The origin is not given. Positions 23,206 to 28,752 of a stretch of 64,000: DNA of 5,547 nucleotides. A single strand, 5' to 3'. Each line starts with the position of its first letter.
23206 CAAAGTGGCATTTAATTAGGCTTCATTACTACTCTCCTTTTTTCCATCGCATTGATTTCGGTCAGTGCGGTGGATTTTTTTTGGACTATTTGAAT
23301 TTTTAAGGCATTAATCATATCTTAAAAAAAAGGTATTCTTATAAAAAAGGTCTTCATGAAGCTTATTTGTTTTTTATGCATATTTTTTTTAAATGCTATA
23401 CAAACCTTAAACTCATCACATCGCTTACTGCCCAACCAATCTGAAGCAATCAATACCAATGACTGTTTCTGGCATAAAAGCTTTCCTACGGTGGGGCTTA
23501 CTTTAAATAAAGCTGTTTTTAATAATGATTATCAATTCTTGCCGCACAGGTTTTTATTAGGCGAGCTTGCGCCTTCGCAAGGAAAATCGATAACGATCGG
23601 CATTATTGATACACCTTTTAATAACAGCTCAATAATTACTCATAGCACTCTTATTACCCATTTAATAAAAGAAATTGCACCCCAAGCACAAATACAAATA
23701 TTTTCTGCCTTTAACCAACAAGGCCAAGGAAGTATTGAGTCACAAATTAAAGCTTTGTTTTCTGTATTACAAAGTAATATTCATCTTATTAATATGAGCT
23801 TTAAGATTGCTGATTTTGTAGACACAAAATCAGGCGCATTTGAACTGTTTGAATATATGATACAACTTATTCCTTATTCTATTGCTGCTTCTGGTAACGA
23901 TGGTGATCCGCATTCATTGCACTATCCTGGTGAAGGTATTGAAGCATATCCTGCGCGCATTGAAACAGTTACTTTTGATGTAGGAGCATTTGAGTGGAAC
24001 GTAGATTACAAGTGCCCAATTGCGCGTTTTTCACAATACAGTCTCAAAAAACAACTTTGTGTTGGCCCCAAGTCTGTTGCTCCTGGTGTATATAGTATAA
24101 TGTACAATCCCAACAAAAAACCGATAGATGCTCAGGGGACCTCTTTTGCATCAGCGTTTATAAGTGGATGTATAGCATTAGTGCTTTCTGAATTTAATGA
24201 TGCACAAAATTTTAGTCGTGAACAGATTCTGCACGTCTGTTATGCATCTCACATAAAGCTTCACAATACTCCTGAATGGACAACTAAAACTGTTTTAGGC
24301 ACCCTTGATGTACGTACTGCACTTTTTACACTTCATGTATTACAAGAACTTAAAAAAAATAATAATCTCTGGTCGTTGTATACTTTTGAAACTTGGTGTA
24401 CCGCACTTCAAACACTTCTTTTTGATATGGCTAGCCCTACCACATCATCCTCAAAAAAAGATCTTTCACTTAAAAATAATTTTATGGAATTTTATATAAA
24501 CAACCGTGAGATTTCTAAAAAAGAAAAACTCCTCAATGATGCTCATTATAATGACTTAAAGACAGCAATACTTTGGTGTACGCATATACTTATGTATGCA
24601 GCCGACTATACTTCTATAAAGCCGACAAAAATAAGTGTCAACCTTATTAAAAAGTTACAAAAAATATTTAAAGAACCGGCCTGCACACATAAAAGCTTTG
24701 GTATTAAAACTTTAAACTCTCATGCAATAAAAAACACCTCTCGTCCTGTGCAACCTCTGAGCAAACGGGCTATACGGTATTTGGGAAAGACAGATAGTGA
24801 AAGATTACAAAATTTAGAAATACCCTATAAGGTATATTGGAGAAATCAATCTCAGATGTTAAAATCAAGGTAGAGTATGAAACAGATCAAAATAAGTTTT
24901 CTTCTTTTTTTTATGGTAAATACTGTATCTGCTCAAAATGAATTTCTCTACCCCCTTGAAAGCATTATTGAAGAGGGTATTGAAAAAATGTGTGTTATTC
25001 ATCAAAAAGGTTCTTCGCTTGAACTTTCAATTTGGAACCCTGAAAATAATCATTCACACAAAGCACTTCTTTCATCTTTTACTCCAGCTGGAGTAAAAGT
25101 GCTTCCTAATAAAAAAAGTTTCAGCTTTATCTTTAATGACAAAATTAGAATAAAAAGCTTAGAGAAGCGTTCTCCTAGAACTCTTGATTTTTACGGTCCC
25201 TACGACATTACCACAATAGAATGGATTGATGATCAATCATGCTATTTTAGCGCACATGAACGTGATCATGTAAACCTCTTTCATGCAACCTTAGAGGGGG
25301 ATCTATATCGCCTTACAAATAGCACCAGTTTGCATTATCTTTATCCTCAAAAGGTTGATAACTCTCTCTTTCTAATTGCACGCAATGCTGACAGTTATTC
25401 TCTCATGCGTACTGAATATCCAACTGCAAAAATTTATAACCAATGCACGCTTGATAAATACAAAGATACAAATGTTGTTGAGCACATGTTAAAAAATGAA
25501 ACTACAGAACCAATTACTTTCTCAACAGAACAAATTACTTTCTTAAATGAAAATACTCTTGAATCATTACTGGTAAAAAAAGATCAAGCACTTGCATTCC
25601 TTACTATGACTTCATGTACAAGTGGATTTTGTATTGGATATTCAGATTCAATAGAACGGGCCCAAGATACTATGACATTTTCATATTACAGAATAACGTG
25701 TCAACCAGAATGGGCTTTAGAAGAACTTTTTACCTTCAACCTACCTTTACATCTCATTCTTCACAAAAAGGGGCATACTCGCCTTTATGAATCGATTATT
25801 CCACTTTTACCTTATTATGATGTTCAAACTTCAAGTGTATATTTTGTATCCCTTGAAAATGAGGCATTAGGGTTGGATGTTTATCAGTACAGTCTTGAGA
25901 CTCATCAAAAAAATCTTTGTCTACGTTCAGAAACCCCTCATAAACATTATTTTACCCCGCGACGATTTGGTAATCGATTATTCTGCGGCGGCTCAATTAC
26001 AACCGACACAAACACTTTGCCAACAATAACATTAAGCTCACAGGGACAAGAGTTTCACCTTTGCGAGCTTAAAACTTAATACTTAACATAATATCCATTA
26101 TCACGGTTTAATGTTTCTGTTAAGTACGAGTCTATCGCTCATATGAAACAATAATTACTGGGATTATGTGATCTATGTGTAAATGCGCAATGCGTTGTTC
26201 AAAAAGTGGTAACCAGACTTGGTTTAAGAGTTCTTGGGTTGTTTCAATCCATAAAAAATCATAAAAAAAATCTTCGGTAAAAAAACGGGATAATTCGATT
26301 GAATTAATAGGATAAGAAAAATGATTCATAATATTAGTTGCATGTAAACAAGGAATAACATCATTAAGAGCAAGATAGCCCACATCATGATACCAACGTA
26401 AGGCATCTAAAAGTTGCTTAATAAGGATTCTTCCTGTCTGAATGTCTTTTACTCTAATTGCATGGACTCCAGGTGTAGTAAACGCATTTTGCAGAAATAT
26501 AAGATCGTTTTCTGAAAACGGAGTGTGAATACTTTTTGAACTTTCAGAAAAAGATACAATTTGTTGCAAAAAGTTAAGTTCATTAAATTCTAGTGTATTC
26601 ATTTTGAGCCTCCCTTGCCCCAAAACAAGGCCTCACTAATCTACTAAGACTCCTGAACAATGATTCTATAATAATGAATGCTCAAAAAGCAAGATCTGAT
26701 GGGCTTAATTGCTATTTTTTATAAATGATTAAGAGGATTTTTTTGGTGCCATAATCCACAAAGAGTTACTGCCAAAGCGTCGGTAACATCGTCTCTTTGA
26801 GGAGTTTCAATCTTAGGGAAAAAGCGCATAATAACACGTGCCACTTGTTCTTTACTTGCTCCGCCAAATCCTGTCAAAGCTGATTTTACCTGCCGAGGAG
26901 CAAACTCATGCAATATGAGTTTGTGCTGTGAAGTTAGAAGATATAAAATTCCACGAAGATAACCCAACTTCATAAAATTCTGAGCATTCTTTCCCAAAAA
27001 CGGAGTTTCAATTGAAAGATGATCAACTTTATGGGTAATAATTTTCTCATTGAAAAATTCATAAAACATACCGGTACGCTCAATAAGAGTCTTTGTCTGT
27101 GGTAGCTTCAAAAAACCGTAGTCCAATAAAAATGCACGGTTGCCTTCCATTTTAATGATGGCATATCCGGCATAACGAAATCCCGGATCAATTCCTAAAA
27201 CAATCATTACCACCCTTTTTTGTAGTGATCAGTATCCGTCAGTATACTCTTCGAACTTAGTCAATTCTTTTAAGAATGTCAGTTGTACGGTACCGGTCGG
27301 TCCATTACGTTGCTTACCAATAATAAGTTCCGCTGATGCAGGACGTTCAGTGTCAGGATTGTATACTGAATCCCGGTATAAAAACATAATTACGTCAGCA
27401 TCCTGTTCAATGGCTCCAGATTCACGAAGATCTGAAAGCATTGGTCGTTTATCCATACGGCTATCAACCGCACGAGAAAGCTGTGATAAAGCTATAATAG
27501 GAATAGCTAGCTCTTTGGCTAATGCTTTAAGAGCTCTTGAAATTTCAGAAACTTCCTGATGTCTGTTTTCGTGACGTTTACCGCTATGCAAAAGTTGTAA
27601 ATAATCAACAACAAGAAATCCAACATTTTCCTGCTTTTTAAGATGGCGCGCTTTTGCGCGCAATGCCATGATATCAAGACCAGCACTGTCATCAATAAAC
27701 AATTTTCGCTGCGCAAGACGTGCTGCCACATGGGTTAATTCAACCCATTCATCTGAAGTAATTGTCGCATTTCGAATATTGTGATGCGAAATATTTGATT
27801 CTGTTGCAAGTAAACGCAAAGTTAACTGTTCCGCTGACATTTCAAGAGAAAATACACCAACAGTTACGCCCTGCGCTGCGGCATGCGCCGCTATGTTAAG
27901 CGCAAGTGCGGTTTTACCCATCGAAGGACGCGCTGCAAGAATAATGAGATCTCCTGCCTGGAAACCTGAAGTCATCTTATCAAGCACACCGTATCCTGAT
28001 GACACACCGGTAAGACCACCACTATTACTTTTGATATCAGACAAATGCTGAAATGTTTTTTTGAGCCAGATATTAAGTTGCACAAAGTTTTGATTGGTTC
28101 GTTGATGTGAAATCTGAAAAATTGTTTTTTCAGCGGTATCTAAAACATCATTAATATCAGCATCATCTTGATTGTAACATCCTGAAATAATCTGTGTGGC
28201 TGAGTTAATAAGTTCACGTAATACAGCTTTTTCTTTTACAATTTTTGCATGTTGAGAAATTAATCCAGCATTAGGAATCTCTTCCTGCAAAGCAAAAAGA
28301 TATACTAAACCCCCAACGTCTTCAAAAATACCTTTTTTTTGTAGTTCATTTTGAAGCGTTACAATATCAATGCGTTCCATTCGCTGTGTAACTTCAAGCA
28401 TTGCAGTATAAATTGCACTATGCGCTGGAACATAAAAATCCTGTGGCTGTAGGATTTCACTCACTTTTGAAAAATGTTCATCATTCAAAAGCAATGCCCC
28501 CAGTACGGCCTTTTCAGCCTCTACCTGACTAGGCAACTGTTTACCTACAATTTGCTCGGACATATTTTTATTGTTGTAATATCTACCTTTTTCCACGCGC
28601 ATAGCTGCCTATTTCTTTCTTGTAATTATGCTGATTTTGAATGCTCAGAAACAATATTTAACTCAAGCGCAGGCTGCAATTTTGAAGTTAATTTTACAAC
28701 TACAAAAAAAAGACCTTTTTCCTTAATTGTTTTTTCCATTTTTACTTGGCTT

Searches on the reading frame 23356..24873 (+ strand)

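Call 103: search_protein_families(library=pfam, proteins=[window:23356-24873:+], max_evalue=0.0001)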
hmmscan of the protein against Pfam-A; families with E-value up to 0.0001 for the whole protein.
window:23356-24873:+ (505 aa): 1 family
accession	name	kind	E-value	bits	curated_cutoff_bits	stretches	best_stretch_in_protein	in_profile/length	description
PF00082.27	Peptidase_S8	-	3.6e-13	49.9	21.8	1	94-292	64-266/288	Subtilase family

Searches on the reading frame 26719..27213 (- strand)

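Call 105: search_protein_families(library=pfam, proteins=[window:26719-27213:-], max_evalue=0.0001)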
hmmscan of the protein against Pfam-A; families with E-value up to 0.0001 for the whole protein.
window:26719-27213:- (164 aa): 1 family
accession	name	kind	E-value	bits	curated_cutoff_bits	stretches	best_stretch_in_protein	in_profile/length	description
PF02075.23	RuvC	-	1.9e-34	119.1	22.2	1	5-152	1-147/148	Crossover junction endodeoxyribonuclease RuvC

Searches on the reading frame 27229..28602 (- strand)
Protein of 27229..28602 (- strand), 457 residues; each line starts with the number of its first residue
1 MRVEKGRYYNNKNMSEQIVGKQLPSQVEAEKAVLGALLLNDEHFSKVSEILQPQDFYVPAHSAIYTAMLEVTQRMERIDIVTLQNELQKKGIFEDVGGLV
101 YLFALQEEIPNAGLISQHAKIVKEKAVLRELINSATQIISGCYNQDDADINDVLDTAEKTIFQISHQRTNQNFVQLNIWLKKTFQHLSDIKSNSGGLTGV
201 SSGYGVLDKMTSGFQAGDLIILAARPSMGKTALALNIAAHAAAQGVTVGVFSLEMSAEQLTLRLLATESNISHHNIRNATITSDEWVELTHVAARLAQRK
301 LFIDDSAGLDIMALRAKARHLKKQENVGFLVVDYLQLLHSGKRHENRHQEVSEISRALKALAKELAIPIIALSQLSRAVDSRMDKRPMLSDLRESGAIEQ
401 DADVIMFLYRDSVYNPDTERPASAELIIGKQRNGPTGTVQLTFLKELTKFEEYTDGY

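Call 103: search_protein_families(library=pfam, proteins=[window:27229-28602:-], max_evalue=0.0001)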
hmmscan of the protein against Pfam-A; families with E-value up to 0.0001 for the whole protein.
window:27229-28602:- (457 aa): 3 families
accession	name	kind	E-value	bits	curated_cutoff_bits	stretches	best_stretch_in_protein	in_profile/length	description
PF03796.21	DnaB_C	-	2.3e-108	361.8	27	1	199-452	1-255/255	DnaB-like helicase C terminal domain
PF00772.26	DnaB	-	5e-31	107.2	23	1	23-124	2-103/103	DnaB-like helicase N terminal domain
PF13481.12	AAA_25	-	5.7e-17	62.4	27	1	214-373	29-188/195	AAA domain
